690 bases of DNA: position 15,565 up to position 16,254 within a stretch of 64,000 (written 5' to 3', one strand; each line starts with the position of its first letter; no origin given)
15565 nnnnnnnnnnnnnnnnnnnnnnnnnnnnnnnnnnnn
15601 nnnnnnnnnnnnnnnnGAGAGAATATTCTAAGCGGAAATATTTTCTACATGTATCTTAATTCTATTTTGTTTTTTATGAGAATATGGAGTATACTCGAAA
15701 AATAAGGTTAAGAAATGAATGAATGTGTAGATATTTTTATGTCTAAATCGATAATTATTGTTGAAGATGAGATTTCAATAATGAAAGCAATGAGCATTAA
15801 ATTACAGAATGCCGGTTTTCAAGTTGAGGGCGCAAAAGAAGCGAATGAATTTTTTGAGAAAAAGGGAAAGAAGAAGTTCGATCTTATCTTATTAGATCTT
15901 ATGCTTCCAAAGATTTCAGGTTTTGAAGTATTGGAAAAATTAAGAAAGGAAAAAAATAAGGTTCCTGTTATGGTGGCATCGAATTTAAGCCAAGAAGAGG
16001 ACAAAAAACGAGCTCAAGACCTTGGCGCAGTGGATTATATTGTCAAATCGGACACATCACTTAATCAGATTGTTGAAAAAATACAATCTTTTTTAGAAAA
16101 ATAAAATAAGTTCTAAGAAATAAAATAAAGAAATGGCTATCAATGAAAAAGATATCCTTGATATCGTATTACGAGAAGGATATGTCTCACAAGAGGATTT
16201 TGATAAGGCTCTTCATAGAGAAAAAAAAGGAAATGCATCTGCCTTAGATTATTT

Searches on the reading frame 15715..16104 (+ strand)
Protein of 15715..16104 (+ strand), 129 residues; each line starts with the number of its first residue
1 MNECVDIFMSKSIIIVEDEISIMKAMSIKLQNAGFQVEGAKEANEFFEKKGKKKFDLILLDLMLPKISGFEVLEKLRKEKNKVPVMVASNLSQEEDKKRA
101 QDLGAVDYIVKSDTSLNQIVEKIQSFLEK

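Call 50: search_protein_families(library=pfam, proteins=[window:15715-16104:+], max_evalue=0.00001)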
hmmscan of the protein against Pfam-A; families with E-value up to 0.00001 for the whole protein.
window:15715-16104:+ (129 aa): 1 family
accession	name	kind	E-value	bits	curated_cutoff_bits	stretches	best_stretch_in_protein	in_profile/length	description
PF00072.30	Response_reg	-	3.6e-24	85.5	30.2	1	13-123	1-110/111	Response regulator receiver domain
